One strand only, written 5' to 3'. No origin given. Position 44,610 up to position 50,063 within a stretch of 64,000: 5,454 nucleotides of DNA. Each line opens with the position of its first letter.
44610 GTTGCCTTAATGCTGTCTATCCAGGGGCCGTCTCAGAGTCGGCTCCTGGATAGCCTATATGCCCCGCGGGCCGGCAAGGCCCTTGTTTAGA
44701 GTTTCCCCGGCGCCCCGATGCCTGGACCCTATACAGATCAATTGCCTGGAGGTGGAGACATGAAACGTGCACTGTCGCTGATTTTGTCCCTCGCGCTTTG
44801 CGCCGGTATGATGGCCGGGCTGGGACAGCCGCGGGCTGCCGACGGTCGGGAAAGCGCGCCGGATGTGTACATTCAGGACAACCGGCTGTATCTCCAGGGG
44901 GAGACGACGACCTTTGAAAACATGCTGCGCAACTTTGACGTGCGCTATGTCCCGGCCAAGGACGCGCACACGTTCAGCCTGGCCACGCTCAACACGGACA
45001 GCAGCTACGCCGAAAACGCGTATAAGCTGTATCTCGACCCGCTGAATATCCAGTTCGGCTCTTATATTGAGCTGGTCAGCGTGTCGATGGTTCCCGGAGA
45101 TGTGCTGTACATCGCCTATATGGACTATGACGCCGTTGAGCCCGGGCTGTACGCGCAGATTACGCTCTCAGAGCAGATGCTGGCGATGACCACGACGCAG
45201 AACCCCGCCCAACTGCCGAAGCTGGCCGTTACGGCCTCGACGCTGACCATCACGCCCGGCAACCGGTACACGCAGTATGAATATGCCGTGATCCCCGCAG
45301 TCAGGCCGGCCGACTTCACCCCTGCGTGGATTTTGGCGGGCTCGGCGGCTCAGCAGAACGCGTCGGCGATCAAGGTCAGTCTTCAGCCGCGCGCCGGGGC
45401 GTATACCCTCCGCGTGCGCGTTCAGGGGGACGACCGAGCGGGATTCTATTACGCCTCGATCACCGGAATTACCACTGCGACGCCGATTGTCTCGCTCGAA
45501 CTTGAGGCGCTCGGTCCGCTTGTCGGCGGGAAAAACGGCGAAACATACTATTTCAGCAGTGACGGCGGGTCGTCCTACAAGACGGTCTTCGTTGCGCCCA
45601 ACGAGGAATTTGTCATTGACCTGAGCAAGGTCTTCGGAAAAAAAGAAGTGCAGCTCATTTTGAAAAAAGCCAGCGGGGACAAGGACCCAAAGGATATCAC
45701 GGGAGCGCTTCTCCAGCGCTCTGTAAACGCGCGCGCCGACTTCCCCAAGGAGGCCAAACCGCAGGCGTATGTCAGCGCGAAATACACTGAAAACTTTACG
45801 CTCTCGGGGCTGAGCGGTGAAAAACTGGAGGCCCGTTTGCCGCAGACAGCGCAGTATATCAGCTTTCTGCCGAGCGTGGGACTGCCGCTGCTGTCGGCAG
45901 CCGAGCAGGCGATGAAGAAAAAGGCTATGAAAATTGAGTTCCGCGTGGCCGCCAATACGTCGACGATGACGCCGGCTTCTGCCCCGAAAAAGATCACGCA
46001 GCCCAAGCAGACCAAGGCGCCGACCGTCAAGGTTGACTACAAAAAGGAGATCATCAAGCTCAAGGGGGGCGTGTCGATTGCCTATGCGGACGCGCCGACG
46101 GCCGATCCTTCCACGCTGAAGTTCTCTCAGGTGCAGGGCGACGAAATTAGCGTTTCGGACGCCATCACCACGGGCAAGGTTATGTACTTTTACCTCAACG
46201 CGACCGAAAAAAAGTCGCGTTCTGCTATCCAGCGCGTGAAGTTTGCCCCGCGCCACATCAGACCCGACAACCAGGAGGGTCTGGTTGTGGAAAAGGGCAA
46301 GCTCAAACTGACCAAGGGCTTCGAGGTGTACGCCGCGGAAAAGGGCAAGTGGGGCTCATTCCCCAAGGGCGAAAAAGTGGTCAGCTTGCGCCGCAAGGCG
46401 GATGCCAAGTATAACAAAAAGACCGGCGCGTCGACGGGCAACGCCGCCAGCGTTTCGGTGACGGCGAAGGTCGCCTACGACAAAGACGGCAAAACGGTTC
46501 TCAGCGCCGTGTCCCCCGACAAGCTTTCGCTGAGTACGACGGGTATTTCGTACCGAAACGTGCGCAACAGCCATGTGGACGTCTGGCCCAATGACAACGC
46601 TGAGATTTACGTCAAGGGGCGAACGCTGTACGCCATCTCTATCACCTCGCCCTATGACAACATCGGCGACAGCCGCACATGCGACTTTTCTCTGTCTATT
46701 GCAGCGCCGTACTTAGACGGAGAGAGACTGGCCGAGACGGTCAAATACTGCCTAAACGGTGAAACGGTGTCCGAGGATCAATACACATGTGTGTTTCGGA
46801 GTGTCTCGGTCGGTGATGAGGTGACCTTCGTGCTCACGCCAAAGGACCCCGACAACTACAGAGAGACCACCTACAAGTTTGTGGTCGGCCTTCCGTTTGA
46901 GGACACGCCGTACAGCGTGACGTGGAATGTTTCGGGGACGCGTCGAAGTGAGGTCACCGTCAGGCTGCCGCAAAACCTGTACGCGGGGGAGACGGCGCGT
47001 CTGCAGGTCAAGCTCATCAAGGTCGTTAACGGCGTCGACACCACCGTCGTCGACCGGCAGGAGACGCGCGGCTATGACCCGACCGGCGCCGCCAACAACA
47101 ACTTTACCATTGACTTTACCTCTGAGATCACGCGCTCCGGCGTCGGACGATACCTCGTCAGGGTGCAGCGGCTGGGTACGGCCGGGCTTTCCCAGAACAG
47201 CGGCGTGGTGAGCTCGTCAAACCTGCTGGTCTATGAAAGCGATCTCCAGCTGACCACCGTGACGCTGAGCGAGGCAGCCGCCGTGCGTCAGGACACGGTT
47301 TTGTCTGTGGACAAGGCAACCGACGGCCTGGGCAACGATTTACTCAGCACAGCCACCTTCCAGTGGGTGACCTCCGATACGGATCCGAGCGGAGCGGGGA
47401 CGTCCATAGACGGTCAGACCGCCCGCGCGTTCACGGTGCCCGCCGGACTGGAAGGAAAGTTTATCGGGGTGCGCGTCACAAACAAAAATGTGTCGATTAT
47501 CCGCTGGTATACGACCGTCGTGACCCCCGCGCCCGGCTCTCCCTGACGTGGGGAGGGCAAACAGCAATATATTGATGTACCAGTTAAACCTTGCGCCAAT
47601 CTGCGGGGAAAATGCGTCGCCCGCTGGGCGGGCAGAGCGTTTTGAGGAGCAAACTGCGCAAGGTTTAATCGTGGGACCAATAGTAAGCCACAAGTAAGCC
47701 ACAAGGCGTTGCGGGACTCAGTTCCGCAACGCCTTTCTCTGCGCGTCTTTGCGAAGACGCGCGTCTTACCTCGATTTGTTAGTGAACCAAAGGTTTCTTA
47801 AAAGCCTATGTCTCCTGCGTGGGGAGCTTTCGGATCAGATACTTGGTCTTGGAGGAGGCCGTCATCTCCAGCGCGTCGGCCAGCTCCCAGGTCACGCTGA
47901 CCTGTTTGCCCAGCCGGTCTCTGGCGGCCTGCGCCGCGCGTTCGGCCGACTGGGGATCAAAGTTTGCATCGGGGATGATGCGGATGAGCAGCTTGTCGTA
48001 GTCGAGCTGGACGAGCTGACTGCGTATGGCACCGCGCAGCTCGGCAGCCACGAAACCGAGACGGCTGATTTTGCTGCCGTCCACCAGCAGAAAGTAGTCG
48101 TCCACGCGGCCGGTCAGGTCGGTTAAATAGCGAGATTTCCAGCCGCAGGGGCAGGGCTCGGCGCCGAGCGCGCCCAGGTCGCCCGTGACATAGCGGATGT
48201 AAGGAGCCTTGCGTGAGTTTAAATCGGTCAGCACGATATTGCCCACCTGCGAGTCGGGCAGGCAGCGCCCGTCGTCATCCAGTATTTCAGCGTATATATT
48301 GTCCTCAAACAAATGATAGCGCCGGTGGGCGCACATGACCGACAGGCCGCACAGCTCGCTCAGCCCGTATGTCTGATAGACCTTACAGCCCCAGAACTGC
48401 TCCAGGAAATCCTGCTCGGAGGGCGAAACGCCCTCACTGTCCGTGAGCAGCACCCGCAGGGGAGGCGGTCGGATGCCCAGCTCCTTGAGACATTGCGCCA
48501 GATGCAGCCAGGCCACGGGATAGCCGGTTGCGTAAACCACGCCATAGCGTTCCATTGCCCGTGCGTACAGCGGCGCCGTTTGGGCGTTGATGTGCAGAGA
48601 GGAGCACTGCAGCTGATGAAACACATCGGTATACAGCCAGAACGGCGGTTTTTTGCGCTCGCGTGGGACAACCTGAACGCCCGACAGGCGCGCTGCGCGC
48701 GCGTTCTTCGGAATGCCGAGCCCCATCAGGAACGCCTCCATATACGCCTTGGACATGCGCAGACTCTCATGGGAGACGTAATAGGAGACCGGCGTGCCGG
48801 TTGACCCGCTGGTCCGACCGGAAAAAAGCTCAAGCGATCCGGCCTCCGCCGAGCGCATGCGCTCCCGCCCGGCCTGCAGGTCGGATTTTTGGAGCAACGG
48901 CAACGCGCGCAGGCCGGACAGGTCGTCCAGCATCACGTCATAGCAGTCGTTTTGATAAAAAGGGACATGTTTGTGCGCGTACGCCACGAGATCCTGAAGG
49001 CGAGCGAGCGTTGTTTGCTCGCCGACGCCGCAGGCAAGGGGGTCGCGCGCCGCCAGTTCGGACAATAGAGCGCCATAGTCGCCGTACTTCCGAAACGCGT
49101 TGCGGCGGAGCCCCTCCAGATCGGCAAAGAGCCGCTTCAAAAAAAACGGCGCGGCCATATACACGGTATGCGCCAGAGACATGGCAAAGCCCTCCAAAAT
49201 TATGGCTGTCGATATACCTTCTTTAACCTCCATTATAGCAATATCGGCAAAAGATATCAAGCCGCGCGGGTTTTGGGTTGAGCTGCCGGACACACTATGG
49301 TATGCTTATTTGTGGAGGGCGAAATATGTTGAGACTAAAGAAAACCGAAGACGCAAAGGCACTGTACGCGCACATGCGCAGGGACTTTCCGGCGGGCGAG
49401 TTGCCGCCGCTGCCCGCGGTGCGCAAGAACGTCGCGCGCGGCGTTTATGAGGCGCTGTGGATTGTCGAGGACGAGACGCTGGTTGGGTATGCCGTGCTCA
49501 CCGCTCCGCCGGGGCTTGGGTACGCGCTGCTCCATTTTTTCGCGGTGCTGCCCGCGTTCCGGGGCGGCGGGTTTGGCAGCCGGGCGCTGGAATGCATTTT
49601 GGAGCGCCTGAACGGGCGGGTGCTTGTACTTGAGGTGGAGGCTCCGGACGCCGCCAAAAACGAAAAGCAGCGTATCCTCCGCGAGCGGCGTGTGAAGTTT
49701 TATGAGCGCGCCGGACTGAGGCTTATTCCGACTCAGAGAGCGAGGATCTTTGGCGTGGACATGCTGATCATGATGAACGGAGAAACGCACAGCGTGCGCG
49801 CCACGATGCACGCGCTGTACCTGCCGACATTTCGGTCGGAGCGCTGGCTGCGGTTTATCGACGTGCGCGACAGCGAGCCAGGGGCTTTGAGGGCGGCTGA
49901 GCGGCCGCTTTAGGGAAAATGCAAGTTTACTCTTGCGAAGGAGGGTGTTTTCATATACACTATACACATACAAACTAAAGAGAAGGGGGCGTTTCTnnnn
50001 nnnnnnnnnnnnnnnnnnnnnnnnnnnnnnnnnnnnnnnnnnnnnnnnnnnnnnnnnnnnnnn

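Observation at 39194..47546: Tandem triplet of paralogous large secreted proteins of an unrecognised family, directly downstream of the flagellin gene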

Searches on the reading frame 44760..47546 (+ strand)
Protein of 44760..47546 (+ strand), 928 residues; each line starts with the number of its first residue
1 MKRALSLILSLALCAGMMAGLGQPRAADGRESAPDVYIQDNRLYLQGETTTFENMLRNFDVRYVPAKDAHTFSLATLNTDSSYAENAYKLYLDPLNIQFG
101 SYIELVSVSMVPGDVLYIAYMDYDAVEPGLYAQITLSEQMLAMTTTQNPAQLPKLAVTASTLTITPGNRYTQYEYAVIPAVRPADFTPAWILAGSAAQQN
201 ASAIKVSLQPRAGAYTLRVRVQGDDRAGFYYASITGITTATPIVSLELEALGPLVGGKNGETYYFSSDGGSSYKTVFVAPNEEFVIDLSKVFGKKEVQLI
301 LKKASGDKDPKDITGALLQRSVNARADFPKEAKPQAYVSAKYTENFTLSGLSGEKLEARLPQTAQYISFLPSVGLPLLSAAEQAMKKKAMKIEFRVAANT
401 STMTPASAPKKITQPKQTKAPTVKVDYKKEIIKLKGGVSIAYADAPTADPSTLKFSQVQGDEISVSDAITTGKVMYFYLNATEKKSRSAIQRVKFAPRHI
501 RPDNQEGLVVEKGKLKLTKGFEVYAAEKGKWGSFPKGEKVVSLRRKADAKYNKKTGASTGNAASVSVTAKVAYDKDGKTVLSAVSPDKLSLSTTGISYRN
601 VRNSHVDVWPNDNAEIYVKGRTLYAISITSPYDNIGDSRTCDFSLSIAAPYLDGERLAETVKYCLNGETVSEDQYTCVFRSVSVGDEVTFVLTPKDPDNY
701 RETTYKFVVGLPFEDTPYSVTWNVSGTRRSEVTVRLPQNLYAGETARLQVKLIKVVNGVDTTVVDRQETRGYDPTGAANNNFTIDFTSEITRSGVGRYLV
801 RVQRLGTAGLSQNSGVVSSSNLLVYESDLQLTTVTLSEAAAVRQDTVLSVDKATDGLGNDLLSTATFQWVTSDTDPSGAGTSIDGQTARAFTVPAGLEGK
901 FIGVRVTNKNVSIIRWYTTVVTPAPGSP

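Call 3: search_protein_families(library=pfam, proteins=[window:44760-47546:+], max_evalue=1)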
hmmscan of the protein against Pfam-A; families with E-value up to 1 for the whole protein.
window:44760-47546:+ (928 aa): 1 family
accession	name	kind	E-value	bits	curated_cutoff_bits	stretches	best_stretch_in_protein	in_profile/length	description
PF07883.17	Cupin_2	-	0.18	12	27.2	1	496-538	11-52/70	Cupin domain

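Call 4: search_protein_families(library=ncbifam, proteins=[window:44760-47546:+], max_evalue=1)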
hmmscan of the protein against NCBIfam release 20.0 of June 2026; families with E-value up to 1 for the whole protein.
window:44760-47546:+ (928 aa): 0 families

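Call 49: find_homologous_proteins(query=window:44760-47546:+)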
Query window:44760-47546:+ (928 aa): 5 proteins with E <= 0.001 among 8000 candidates.
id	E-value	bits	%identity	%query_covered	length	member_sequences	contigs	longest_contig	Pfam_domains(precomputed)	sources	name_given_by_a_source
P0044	0.0e+0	2051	100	100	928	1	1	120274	-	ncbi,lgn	-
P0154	1.1e-192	661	40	96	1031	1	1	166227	-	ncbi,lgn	-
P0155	2.3e-121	425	35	91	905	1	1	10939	-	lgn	-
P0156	4.2e-87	312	32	83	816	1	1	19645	-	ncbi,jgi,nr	ncbi:MAG: hypothetical protein LBR72_07360 [Oscillospiraceae bacterium]|jgi:hypothetical protein|nr:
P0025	4.1e-14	70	36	22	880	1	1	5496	PF07581.18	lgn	-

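Call 51: find_encoding_contigs(protein=P0155, flank=10000, max_places=2)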
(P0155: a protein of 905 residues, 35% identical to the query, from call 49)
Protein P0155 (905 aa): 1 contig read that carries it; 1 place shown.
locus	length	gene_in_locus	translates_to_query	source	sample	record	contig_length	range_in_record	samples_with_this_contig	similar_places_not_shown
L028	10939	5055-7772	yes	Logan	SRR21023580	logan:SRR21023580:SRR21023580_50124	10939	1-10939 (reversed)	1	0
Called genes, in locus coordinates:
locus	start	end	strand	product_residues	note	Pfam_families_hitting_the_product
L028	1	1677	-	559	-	?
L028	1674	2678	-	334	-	PF00217:ATP-gua_Ptrans, PF27454:McsB_C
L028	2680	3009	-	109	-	PF02151:UVR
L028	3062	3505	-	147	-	PF05848:CtsR, PF17727:CtsR_C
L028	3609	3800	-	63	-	-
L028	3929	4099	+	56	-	PF00037:Fer4 (weak), PF13237:Fer4_10, PF14697:Fer4_21, PF12838:Fer4_7, PF13187:Fer4_9, PF25160:LdpA_Fe-S-bd (weak), PF12797:Fer4_2 (weak), PF00037:Fer4, +7 more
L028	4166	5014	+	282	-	PF00590:TP_methylase, PF23016:RsmI_C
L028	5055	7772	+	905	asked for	-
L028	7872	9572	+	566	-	PF02465:FliD_N, PF07195:FliD_C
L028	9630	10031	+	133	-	PF02561:FliS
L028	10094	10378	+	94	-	-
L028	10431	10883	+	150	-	PF03885:DUF327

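Call 52: find_encoding_contigs(protein=P0156, flank=10000, max_places=2)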
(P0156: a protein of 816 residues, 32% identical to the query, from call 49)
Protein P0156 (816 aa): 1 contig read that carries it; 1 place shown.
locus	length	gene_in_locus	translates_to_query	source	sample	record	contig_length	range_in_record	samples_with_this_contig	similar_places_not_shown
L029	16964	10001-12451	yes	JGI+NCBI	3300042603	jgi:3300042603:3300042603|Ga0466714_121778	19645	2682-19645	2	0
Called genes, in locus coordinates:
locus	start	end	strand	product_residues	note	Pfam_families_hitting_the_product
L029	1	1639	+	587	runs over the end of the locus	PF00015:MCPsignal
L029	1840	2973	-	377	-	PF01098:FTSW_RODA_SPOVE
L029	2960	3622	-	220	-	PF00814:TsaD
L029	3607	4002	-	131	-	PF02367:TsaE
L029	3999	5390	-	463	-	PF00768:Peptidase_S11, PF13354:Beta-lactamase2, PF07943:PBP5_C (weak)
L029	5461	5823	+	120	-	PF12836:HHH_3, PF00633:HHH (weak), PF14520:HHH_5 (faint)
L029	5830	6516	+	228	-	PF00072:Response_reg, PF00486:Trans_reg_C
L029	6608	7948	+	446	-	PF00512:HisKA, PF02518:HATPase_c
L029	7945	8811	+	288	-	PF10646:Germane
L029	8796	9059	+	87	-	PF13187:Fer4_9, PF14697:Fer4_21, PF13237:Fer4_10, PF00037:Fer4 (weak), PF12838:Fer4_7, PF25160:LdpA_Fe-S-bd (weak), PF00037:Fer4, PF12797:Fer4_2 (weak), +5 more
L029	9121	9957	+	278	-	PF00590:TP_methylase, PF23016:RsmI_C (weak)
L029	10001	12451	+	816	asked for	-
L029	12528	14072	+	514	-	PF02465:FliD_N, PF07195:FliD_C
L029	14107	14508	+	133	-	PF02561:FliS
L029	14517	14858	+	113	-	PF05400:FliT (weak)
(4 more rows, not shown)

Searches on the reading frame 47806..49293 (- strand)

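Call 10: search_protein_families(library=pfam, proteins=[window:47806-49293:-], max_evalue=0.001)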
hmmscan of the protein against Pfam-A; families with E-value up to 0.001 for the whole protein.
window:47806-49293:- (495 aa): 1 family
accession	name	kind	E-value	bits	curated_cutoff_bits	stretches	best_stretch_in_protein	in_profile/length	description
PF00501.34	AMP-binding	-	1.9e-12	47.1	29.9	1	161-355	170-374/384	AMP-binding enzyme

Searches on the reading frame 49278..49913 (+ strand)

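Call 23: search_protein_families(library=pfam, proteins=[window:49278-49913:+], max_evalue=0.001)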
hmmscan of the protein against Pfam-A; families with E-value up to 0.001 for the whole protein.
window:49278-49913:+ (211 aa): 2 families
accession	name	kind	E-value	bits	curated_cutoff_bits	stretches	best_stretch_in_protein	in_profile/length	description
PF00583.31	Acetyltransf_1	-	2e-09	38.2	20.7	1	28-125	3-105/116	Acetyltransferase (GNAT) family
PF13508.13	Acetyltransf_7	-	8.7e-08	32.9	27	1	59-146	4-81/84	Acetyltransferase (GNAT) domain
